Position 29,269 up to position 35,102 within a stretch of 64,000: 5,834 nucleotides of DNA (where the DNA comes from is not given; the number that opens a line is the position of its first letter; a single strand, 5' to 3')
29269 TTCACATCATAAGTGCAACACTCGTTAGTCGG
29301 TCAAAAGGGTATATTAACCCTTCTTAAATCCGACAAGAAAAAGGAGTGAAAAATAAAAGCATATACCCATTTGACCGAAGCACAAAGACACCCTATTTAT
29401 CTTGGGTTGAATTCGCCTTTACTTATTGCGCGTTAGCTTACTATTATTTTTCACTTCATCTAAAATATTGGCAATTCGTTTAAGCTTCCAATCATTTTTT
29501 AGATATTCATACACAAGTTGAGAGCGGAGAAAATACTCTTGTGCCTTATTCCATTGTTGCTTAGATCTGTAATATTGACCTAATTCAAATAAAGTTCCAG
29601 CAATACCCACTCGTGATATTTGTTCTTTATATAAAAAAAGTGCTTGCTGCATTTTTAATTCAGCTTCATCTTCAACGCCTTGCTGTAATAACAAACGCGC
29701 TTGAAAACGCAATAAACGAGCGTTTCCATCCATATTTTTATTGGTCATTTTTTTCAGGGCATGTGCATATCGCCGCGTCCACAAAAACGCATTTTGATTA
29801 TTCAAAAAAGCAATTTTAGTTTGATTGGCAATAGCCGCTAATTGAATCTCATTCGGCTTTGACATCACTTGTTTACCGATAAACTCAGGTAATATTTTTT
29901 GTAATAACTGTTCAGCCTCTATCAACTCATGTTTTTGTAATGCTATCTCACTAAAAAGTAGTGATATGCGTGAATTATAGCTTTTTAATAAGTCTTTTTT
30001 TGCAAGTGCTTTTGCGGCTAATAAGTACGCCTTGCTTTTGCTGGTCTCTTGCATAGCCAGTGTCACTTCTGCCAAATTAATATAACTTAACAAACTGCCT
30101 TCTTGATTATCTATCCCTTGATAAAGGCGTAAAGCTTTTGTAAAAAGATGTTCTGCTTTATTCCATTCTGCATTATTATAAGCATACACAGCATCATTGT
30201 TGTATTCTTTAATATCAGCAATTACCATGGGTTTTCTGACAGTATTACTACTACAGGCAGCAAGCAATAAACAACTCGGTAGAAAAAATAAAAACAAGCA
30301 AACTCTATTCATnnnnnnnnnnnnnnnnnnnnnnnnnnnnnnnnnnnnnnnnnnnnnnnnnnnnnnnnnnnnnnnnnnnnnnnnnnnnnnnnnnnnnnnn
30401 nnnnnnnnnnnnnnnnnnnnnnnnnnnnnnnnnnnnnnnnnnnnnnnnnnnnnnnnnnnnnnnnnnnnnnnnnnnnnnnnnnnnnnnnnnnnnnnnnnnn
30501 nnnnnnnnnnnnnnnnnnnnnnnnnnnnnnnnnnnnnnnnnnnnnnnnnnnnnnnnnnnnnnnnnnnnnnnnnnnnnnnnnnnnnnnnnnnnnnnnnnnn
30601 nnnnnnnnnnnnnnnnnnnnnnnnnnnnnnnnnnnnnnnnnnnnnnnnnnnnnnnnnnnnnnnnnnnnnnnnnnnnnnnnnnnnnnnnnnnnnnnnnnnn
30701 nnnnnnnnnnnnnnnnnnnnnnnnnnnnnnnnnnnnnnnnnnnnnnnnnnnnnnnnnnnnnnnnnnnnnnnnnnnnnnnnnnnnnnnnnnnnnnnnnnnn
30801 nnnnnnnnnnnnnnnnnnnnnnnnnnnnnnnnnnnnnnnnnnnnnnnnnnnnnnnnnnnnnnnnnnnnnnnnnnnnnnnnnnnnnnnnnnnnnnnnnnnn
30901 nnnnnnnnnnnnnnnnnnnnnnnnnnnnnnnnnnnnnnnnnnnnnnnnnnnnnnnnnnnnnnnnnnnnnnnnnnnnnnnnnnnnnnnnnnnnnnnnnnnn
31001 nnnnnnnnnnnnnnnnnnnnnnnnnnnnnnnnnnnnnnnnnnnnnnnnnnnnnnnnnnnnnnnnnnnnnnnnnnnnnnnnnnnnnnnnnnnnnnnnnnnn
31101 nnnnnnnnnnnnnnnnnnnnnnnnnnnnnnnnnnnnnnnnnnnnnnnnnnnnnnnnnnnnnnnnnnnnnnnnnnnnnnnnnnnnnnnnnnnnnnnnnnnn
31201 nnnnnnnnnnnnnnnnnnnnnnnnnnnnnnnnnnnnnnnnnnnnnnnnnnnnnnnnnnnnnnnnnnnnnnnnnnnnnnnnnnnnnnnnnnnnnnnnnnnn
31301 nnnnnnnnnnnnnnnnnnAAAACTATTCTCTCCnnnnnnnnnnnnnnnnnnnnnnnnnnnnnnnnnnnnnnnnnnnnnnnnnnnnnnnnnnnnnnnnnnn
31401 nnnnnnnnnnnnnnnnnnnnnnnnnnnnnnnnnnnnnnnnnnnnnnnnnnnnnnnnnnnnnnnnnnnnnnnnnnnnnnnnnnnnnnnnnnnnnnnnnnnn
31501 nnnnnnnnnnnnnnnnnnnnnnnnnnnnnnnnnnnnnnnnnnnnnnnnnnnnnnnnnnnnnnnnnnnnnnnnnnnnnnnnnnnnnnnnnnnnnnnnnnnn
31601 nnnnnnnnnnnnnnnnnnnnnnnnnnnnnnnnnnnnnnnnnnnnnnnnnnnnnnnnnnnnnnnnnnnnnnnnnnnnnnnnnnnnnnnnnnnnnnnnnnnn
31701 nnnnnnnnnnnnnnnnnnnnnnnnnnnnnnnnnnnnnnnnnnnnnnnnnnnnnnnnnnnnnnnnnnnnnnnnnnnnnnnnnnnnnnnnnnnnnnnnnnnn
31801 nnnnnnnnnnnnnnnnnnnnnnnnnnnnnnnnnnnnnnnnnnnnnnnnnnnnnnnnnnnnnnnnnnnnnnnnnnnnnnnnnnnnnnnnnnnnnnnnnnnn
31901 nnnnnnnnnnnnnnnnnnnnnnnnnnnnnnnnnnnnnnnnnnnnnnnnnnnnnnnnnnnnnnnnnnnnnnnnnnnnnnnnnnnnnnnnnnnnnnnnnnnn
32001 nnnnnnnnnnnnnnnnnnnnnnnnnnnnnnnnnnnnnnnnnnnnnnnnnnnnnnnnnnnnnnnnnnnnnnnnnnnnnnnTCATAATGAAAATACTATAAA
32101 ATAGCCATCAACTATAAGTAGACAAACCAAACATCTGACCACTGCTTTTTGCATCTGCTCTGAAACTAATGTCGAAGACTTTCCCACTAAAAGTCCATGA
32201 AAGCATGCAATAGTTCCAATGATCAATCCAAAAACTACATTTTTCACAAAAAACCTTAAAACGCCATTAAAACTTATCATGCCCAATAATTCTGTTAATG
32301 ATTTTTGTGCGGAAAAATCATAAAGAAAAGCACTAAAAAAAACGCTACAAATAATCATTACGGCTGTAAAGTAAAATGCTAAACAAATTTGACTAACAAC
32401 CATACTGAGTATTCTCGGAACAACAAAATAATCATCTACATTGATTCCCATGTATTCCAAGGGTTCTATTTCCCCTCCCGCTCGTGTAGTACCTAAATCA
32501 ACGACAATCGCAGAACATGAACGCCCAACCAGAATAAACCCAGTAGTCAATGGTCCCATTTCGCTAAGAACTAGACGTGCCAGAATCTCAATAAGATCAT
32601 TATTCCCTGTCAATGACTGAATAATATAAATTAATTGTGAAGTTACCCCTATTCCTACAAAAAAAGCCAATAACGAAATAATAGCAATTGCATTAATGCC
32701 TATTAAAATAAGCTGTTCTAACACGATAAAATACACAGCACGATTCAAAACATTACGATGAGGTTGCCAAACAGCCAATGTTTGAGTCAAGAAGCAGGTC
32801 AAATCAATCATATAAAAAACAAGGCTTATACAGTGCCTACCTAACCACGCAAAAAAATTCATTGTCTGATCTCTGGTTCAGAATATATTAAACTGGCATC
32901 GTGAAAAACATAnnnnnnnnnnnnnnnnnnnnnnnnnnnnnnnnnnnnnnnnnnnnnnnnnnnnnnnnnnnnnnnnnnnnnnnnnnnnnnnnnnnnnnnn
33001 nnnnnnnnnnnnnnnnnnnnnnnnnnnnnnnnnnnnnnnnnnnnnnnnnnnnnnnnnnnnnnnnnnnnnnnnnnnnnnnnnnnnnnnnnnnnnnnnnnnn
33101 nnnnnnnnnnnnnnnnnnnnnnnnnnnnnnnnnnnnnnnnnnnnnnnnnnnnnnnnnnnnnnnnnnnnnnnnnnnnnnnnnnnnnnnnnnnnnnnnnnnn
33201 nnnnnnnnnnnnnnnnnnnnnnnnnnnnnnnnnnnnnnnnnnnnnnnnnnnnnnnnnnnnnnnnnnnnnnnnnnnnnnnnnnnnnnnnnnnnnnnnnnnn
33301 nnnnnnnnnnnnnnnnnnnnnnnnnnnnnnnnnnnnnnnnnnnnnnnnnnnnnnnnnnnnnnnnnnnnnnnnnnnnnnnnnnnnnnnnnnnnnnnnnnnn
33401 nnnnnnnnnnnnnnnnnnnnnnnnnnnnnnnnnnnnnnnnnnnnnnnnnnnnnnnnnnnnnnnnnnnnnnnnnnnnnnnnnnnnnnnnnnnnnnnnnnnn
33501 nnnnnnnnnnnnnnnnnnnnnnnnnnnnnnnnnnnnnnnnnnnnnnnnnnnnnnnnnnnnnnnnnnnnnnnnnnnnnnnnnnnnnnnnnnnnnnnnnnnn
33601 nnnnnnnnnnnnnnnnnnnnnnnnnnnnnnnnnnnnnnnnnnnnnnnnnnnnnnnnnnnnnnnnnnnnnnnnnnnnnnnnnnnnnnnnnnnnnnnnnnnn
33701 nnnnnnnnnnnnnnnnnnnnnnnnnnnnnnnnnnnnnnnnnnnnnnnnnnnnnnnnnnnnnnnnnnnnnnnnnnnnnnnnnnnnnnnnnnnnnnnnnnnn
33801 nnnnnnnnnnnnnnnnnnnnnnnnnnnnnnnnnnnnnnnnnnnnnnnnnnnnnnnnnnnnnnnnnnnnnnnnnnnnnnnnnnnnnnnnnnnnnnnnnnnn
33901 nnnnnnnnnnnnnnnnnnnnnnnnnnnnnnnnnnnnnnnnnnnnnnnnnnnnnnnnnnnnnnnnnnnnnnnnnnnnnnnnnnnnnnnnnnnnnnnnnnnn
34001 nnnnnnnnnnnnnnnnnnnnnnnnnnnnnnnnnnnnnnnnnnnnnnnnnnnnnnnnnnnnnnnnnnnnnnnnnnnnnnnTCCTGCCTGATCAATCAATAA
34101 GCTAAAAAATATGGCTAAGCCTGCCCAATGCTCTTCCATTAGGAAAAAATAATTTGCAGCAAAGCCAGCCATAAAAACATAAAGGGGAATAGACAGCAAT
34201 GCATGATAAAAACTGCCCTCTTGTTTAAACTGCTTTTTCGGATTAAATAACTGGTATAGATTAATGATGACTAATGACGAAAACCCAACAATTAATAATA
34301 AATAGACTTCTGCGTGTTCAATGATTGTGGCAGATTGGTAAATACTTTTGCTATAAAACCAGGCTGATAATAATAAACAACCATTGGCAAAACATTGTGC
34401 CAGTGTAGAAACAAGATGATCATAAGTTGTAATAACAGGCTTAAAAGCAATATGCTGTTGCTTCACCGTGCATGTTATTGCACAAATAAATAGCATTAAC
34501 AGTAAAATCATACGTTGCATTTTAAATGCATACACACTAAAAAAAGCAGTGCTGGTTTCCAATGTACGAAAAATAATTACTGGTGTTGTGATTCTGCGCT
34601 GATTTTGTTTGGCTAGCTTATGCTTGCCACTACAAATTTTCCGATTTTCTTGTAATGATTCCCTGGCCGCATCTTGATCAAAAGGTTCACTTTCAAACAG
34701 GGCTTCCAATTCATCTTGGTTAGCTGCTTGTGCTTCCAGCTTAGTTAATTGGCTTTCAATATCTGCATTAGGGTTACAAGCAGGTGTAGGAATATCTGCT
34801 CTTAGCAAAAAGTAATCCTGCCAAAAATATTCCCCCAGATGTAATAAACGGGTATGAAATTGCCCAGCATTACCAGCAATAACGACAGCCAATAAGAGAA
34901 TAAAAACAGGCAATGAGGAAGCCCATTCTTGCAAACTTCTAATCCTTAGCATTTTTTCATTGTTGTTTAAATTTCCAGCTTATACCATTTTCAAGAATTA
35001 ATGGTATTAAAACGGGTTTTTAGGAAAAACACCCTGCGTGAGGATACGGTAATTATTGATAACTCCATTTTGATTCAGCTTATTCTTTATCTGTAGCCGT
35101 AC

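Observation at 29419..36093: Six-gene cluster joining a TRAP-type uptake module to an Mla/MCE lipid-transport module and a TPR lipoprotein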

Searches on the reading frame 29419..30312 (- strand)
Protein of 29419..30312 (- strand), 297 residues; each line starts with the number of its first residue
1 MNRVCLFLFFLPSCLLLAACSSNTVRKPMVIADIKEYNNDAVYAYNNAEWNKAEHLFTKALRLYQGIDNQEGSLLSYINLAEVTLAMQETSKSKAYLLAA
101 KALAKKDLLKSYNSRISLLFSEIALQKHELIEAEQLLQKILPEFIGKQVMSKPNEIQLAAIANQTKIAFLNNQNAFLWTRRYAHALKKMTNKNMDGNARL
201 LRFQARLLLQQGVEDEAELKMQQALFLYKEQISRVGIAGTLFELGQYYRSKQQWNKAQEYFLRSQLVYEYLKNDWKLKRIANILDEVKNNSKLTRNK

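Call 3: search_protein_families(library=pfam, proteins=[window:29419-30312:-], max_evalue=0.1)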
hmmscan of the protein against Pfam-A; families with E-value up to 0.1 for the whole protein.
window:29419-30312:- (297 aa): 3 families
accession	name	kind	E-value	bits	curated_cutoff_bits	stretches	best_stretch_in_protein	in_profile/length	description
PF13424.12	TPR_12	-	1.6e-07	31.8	30.1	2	45-106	14-77/77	Tetratricopeptide repeat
PF07719.23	TPR_2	-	0.0091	16.5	27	1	240-264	3-27/34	Tetratricopeptide repeat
PF13181.12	TPR_8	-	0.08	13.6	25.7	0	240-263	3-26/34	Tetratricopeptide repeat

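Call 4: search_protein_families(library=ncbifam, proteins=[window:29419-30312:-], max_evalue=0.1)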
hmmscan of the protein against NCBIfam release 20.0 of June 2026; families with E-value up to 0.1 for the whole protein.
window:29419-30312:- (297 aa): 3 families
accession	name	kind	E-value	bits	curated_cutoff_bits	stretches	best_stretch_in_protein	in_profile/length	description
NF053617.1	SARPRegAfsRStmc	equivalog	2.3e-05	22.5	1430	2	32-118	774-862/986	SARP-family global regulator AfsR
NF041717.1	HaaA_phane_TPR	equivalog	0.00074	17.7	1125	1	195-271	749-825/882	cyclophane-containing RiPP biosynthesis TPR protein HaaT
NF011151.0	PRK14560.1-2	equivalog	0.0087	15.9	291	1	125-210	9-93/172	putative RNA-binding protein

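Call 22: search_solved_structures(query=window:29419-30312:-, max_evalue=10, show_alignments=2)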
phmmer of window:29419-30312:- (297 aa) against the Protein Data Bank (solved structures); distinct sequences matched with E-value up to 10: 7.
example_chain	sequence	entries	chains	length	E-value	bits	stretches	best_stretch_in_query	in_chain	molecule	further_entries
7t7t_A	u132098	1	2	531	0.0064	19.4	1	48-186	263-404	Protein TONSOKU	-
9jvb_A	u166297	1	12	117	0.44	13.4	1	65-120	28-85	Transcription elongation factor S-II, putative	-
3ro2_A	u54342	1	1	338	0.83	12.5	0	203-252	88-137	G-protein-signaling modulator 2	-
4g2v_A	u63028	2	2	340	0.84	12.5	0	203-252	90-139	G-protein-signaling modulator 2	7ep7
3sf4_A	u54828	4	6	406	1.7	11.5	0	204-252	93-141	G-protein-signaling modulator 2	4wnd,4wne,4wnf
4wng_A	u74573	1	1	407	1.7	11.5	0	204-252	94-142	G-protein-signaling modulator 2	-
6hc2_A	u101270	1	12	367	1.7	11.5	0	203-252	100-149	G-protein-signaling modulator 2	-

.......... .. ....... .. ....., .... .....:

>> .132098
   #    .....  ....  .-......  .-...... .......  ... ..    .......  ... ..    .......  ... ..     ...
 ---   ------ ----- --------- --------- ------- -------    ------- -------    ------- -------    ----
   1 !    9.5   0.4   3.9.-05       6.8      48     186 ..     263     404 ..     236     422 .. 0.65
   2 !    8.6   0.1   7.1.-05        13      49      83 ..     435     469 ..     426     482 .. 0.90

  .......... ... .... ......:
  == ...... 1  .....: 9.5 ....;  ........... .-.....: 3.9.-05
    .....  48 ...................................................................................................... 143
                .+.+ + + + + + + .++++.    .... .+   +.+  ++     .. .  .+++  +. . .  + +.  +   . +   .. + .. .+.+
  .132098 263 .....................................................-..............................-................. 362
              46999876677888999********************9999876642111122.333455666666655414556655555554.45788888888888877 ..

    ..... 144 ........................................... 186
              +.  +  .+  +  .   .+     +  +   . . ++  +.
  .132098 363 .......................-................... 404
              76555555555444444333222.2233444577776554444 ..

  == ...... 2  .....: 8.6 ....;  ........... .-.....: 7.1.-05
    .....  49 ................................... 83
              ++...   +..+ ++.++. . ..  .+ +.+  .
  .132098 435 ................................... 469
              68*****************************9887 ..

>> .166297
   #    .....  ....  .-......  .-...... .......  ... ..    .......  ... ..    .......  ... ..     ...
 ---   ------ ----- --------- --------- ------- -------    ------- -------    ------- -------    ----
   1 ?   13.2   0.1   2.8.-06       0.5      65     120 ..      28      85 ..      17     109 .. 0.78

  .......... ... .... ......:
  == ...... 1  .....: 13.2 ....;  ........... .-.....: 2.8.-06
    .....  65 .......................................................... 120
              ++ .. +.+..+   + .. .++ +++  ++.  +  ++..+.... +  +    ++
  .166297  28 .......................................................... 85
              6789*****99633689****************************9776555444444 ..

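Call 42: search_solved_structures(query=A3, max_evalue=10, show_alignments=0)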
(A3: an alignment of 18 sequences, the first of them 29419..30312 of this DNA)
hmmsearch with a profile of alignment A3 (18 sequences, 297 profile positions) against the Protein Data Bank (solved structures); distinct sequences matched with E-value up to 10: 99 (the best 60 are shown).
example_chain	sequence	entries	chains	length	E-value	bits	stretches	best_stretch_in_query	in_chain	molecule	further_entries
6fuz_A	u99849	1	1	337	4e-11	45.7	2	186-267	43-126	Kinesin light chain 1,Kinesin light chain 1,C-Jun-amino-terminal kinase-interacting protei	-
6fv0_A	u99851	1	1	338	4.1e-11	45.7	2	186-267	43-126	Kinesin light chain 1,Torsin-1A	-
6swu_A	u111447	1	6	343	4.4e-11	45.6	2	186-267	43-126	Kinesin light chain 1,Kinesin light chain 1,TPR domain of kinesin light chain 1 in complex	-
3nf1_A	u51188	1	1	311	6.4e-11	45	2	186-267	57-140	Kinesin light chain 1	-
7ai4_A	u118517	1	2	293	2.4e-10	43.2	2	186-269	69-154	Isoform C of Kinesin light chain 1,Isoform C of Kinesin light chain 1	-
3zfw_A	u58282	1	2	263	5.5e-10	42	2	186-267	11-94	KINESIN LIGHT CHAIN 2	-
3edt_B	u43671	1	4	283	6.7e-10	41.7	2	186-267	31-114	Kinesin light chain 2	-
3ceq_A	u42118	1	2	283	7.1e-10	41.6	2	186-267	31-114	Kinesin light chain 2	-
6ejn_A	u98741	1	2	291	7.4e-10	41.5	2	186-267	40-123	Kinesin light chain 2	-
6f9i_A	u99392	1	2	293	7.5e-10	41.5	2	186-267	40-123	Kinesin light chain 2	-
5ojf_A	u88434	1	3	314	1.1e-09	41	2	186-267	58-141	Kinesin light chain 2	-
5fjy_A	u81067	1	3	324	1.4e-09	40.7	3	186-267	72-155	KINESIN LIGHT CHAIN 2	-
5oj8_A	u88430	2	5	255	1.6e-09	40.4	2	186-269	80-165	Kinesin light chain 1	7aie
7obi_A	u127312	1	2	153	6.6e-09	38.4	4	238-266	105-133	CTPR-rv4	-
9pmb_C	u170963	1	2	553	2.6e-07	33.2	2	186-269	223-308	Kinesin light chain 1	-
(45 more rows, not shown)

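Call 43: search_protein_families(library=pfam, alignment_id=A3, max_evalue=0.01)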
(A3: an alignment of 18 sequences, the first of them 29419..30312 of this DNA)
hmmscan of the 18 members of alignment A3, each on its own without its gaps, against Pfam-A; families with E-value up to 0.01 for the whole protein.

A. member 1, window:29419-30312:- (297 aa): 2 families
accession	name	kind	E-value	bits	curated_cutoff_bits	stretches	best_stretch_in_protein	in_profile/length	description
PF13424.12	TPR_12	-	1.6e-07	31.8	30.1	1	45-106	14-77/77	Tetratricopeptide repeat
PF07719.23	TPR_2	-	0.0091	16.5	27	0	240-264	3-27/34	Tetratricopeptide repeat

B. families by the number of members that match (of 18 scanned): 23 families
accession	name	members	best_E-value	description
PF13424.12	TPR_12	18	5e-17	Tetratricopeptide repeat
PF07719.23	TPR_2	17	2.2e-12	Tetratricopeptide repeat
PF10602.15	RPN7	15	3.1e-10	26S proteasome subunit RPN7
PF14559.12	TPR_19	13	2e-13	Tetratricopeptide repeat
PF13428.12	TPR_14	13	3.7e-07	Tetratricopeptide repeat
PF17874.7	TPR_MalT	12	8.5e-12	MalT-like TPR region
PF13374.12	TPR_10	12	5.1e-08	Tetratricopeptide repeat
PF00515.34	TPR_1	10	9.4e-09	Tetratricopeptide repeat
PF13432.12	TPR_16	10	1.9e-06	Tetratricopeptide repeat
PF13176.12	TPR_7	8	1.3e-07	Tetratricopeptide repeat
PF13181.12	TPR_8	6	6.2e-05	Tetratricopeptide repeat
PF14938.12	SNAP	4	8.2e-08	Soluble NSF attachment protein, SNAP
PF24885.1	TPR_NPHP3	4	0.00043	Nephrocystin-3 TPR domain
PF25058.1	ARM_TT21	3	1.2e-05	Tetratricopeptide repeat protein 21 ARM repeat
PF07721.20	TPR_4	2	0.00015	Tetratricopeptide repeat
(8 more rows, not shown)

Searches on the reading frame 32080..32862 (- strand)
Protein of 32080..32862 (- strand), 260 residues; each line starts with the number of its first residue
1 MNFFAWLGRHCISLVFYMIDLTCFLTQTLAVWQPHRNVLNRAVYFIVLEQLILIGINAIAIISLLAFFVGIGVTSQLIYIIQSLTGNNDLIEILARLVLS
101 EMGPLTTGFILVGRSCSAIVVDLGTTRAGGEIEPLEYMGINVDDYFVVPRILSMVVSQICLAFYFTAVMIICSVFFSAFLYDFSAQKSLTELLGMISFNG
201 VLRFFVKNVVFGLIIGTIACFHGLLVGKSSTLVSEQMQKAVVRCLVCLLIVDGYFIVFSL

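Call 3: search_protein_families(library=pfam, proteins=[window:32080-32862:-], max_evalue=0.1)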
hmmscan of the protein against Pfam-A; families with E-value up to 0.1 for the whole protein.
window:32080-32862:- (260 aa): 1 family
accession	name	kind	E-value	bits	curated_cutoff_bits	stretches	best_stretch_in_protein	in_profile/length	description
PF02405.21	MlaE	-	5.2e-44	150.8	22.5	1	48-256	2-210/212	Permease MlaE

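Call 4: search_protein_families(library=ncbifam, proteins=[window:32080-32862:-], max_evalue=0.1)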
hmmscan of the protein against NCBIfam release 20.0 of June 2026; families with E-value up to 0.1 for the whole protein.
window:32080-32862:- (260 aa): 2 families
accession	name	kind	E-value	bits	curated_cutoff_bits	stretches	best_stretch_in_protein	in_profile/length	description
TIGR00056.1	TIGR00056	subfamily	3.2e-31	108.9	212.2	1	37-255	34-252/260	MlaE family lipid ABC transporter permease subunit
NF033619.1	perm_MlaE_1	exception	3.2e-24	85.9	315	1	7-252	3-244/253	lipid asymmetry maintenance ABC transporter permease subunit MlaE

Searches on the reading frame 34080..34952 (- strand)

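Call 46: search_protein_families(library=pfam, proteins=[window:34080-34952:-], max_evalue=10)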
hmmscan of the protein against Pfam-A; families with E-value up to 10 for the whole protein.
seq(291 aa): 3 families
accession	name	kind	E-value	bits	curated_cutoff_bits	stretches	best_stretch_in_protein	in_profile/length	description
PF16495.10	SWIRM-assoc_1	-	0.073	13.5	27.2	1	65-104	30-69/84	SWIRM-associated region 1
PF13801.11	Metal_resist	-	2.7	8.6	29.2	1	75-104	68-97/125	Heavy-metal resistance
PF04290.18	DctQ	-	2.7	8.3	28.3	1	137-205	19-85/132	Tripartite ATP-independent periplasmic transporters, DctQ component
